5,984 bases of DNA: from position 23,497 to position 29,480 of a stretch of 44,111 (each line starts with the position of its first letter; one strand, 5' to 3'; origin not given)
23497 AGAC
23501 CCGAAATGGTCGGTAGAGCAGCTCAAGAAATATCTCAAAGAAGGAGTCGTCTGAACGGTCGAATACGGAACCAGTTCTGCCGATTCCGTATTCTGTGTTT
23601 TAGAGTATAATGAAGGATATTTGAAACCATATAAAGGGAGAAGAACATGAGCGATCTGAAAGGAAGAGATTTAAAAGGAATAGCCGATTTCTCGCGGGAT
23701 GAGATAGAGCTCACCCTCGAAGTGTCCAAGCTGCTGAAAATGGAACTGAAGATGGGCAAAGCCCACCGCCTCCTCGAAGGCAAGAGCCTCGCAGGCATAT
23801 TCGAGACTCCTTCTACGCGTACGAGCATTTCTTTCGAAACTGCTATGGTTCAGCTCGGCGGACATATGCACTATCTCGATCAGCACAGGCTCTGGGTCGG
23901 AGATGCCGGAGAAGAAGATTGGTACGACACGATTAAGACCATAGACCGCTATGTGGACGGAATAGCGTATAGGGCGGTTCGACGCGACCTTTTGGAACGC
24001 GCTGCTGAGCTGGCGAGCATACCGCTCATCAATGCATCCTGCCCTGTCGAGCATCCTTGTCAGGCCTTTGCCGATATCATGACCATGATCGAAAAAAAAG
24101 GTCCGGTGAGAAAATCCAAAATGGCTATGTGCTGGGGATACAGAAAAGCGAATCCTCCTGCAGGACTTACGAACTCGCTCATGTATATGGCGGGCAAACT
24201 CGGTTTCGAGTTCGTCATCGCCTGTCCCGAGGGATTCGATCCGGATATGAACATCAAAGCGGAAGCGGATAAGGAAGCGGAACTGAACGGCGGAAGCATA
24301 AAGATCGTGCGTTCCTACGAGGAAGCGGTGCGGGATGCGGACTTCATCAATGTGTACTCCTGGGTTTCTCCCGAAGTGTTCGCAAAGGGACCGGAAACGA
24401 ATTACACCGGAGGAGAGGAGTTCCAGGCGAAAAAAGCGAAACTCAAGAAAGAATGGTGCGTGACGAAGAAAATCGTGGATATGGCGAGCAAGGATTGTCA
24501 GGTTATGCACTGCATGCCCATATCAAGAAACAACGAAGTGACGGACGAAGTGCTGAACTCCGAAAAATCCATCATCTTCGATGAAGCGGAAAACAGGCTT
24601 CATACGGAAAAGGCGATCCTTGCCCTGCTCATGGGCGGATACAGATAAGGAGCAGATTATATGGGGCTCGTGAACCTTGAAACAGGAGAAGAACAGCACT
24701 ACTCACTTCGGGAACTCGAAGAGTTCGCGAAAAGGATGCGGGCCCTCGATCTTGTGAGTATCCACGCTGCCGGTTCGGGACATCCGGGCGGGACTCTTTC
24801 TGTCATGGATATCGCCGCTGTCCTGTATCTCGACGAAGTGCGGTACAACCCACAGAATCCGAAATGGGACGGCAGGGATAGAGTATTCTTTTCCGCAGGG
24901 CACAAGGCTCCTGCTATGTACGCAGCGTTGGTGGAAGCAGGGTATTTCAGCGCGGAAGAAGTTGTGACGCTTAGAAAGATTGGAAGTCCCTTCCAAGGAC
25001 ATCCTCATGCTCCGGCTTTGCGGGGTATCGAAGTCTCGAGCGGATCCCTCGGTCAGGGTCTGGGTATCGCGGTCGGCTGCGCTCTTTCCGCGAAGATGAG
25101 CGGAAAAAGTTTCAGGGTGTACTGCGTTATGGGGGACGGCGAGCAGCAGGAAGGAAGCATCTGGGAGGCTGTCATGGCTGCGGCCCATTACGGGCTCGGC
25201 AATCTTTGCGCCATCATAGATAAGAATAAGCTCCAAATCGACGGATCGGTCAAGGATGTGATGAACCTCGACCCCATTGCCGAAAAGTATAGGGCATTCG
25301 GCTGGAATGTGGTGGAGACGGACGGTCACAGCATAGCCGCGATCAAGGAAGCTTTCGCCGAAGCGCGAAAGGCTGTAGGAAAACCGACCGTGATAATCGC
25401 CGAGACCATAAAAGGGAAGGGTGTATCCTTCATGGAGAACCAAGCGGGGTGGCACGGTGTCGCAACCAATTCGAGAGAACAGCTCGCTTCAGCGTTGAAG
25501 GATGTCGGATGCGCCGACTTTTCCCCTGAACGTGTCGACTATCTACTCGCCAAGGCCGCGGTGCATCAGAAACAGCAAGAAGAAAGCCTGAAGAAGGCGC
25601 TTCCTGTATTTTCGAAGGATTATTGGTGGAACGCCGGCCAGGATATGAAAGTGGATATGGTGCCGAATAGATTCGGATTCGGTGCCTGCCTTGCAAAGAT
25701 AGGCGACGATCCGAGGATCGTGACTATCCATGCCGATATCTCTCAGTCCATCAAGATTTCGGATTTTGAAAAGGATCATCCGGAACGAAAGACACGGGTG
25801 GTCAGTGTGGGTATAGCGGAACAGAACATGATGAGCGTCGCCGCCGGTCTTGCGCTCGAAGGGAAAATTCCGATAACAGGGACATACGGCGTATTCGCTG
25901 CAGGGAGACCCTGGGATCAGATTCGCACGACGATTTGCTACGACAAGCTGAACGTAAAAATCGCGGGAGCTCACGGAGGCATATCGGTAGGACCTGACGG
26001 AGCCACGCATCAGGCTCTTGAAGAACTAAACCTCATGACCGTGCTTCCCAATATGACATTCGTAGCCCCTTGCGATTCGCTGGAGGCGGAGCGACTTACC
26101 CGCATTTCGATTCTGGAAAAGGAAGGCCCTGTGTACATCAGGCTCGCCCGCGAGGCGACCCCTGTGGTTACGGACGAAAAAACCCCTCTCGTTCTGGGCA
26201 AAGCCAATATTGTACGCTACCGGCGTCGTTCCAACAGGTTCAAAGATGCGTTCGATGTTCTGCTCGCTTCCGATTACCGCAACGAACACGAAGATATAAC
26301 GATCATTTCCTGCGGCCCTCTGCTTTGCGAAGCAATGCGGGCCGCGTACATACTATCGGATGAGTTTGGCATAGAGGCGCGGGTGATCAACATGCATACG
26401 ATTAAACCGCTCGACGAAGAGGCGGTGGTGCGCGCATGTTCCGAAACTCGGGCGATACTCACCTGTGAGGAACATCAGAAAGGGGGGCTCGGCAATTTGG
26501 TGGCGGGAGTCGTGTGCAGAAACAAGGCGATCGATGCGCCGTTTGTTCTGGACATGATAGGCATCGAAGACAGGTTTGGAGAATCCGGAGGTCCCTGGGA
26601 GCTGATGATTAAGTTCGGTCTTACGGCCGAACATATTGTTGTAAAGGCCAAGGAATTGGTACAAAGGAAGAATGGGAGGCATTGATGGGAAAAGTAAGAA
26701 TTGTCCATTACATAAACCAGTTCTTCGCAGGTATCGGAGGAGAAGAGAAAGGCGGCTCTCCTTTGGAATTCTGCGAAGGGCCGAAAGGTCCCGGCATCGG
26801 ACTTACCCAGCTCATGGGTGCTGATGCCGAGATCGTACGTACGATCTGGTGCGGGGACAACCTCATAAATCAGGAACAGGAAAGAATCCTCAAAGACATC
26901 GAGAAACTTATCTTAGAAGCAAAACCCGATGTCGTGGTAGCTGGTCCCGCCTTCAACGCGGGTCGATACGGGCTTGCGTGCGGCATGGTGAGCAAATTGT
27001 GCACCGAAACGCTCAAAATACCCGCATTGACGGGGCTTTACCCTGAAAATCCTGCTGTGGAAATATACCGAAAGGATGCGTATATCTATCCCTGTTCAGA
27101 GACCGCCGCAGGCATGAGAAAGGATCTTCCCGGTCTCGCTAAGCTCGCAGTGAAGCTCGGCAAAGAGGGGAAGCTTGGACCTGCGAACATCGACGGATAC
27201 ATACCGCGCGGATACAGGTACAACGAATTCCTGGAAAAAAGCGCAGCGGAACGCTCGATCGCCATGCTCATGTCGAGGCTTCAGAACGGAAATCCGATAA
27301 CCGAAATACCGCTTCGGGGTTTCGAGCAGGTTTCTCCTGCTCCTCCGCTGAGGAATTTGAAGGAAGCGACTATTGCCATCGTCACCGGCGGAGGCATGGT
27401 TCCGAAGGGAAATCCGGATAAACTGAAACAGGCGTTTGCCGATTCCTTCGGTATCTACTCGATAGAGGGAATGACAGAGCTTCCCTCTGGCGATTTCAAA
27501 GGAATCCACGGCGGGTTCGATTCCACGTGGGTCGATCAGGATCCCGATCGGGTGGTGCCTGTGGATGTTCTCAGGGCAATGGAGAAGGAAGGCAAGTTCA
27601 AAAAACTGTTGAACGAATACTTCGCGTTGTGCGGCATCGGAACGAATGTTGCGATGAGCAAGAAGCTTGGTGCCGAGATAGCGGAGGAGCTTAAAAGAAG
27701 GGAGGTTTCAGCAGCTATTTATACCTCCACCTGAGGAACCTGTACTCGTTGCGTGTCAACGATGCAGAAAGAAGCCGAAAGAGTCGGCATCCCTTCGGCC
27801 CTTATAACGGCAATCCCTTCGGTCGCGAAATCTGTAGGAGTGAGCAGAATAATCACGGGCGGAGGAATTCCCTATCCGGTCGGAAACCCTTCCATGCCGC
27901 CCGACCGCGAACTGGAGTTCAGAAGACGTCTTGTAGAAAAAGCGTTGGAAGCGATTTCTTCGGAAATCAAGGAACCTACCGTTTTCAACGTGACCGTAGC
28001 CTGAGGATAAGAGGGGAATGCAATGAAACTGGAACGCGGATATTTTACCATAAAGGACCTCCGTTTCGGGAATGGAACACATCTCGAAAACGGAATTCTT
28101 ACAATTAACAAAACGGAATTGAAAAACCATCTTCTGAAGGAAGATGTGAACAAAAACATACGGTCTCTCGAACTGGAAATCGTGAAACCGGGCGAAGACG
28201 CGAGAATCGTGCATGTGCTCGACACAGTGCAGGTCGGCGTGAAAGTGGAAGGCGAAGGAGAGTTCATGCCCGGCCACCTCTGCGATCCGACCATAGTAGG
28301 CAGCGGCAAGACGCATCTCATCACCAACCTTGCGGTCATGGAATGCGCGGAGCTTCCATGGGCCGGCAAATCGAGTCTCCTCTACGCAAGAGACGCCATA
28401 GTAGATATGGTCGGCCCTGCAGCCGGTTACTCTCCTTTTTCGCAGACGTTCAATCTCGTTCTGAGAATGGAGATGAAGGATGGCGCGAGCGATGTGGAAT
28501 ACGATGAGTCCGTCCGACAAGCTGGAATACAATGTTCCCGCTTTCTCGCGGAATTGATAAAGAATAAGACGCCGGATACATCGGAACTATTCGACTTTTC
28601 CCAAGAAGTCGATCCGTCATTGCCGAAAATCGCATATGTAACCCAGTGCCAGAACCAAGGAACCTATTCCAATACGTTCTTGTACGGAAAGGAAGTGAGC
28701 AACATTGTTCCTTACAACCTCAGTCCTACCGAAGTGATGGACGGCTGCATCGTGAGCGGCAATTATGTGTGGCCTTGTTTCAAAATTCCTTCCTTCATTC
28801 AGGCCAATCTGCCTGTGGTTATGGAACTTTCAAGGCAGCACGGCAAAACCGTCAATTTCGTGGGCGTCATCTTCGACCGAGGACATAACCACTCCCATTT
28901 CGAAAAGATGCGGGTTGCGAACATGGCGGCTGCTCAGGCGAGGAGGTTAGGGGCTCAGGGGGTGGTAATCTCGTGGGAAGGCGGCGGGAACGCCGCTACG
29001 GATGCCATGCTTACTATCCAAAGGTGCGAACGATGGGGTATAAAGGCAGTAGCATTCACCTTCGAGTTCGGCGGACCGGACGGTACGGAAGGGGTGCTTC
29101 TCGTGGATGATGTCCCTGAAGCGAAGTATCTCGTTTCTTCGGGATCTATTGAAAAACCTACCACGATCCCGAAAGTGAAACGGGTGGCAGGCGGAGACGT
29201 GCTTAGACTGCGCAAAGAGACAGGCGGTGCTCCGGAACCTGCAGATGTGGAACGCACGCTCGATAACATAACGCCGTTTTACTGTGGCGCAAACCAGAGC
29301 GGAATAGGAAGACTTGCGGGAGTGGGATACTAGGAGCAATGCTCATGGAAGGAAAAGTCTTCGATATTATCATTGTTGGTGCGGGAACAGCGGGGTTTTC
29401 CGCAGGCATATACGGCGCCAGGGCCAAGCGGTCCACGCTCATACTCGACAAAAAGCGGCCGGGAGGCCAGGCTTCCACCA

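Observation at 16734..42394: A 25.6-kb, 20-gene single-strand island joins ring-opening, carbamoyl-phosphate and Mo/W redox enzymes to a complete Grd-type selenoprotein reductase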

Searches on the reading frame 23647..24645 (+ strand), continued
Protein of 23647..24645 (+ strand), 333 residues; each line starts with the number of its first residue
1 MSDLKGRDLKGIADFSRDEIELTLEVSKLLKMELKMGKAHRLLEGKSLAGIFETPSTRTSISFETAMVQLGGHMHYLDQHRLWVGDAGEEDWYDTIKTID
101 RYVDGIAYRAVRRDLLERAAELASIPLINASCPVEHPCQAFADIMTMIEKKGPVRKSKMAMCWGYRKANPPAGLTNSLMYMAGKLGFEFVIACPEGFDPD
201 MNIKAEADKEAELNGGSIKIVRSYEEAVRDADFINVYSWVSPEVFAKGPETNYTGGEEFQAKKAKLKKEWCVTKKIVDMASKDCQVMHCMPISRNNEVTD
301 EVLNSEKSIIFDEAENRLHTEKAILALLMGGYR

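Call 90: list_cluster_members(proteins=[P0378, P0366, P0375, P0003, P0061, P0010])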
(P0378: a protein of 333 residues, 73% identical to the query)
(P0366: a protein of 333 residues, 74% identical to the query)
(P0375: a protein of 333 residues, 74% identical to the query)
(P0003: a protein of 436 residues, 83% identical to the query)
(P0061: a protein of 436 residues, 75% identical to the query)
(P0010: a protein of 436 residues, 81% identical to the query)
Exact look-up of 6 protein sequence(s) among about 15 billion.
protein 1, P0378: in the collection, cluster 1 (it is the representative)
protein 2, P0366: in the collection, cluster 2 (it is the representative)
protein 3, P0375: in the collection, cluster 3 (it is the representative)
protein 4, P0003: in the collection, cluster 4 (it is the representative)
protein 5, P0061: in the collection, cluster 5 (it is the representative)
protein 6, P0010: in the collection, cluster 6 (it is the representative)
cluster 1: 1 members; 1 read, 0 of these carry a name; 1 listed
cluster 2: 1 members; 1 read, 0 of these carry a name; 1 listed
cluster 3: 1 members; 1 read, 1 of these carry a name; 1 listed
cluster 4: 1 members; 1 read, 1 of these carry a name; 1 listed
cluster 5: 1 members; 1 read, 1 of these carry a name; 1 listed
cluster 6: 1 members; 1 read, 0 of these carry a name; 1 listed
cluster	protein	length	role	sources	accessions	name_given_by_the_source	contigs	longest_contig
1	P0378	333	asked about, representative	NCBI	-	-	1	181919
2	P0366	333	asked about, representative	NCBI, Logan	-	-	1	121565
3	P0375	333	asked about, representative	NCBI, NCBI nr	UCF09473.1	MAG: ornithine carbamoyltransferase [Candidatus Bipolaricaulota bacterium]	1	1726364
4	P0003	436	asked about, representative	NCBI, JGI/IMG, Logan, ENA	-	glycine reductase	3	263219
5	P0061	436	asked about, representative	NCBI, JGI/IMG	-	glycine reductase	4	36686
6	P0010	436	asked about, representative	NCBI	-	-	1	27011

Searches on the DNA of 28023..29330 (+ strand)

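Call 76: search_rna_families(sources=[L014, L023, L031, L032, L033, L015], threshold=gathering)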
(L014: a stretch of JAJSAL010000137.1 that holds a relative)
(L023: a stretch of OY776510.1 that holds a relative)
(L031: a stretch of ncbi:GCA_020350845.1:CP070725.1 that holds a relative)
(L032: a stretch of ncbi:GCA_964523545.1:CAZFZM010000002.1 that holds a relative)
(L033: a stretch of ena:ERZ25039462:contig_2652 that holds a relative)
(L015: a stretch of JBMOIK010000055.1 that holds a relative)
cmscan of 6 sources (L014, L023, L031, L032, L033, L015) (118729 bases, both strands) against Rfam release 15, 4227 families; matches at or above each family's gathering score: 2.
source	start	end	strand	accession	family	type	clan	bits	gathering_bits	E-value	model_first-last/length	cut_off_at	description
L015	2795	2868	+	RF00005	tRNA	Gene; tRNA;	CL00001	74.4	29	3.6e-14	1-71/71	no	tRNA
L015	3209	3296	+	RF01852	tRNA-Sec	Gene; tRNA;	CL00001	68.6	47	1.2e-11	1-91/91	no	Selenocysteine transfer RNA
